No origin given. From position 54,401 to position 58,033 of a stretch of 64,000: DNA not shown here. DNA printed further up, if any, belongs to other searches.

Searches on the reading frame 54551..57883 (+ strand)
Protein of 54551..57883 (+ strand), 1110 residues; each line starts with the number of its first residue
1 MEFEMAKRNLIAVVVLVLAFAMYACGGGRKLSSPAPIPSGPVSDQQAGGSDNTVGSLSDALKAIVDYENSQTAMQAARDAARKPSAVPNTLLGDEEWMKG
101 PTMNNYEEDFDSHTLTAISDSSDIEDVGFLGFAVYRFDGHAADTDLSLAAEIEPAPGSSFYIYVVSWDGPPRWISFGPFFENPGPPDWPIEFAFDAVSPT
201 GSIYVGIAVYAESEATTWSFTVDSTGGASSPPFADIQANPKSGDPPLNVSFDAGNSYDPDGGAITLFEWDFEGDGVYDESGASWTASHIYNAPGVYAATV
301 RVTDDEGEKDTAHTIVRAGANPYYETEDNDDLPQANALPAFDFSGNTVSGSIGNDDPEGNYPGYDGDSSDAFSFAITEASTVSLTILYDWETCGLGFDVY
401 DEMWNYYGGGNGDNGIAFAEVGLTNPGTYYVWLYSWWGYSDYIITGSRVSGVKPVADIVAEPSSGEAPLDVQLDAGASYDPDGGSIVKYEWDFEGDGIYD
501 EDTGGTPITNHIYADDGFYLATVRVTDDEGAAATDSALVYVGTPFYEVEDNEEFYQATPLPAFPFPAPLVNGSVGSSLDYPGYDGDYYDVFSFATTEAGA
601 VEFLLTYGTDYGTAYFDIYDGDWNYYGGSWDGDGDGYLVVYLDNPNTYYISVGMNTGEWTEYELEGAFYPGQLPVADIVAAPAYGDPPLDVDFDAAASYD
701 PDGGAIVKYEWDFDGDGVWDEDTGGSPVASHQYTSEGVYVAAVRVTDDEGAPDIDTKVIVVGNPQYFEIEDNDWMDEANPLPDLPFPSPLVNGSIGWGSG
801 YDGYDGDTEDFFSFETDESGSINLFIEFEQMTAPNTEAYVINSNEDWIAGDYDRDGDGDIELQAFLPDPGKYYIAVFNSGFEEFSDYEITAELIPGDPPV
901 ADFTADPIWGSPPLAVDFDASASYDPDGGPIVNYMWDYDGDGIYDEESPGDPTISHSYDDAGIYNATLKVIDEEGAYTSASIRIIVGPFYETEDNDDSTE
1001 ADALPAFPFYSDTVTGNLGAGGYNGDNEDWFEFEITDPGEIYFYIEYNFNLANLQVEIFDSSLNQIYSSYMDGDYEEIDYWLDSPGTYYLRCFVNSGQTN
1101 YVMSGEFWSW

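Call 49: search_protein_families(library=pfam, proteins=[window:54551-57883:+], max_evalue=0.1)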
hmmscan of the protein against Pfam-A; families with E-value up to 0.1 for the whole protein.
window:54551-57883:+ (1110 aa): 6 families
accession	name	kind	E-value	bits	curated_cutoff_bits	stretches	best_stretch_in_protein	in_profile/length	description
PF18911.6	PKD_4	-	3.4e-54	181.3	27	4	230-315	2-81/85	PKD domain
PF00801.26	PKD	-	1.2e-40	137.8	23.5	4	458-535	4-75/80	PKD domain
PF22352.2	K319L-like_PKD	-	1.7e-19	70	27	3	470-541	13-84/84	K319L-like, PKD domain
PF21027.3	Sde0182_C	-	6.5e-11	43.1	27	1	249-318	2-65/83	Cellulose-binding protein Sde0182, C-terminal domain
PF08329.16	ChitinaseA_N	-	1.8e-05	24.9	21.2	0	709-762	55-108/133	Chitinase A, N-terminal domain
PF04151.21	PPC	-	0.0011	20.2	25.9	1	809-877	2-69/70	Bacterial pre-peptidase C-terminal domain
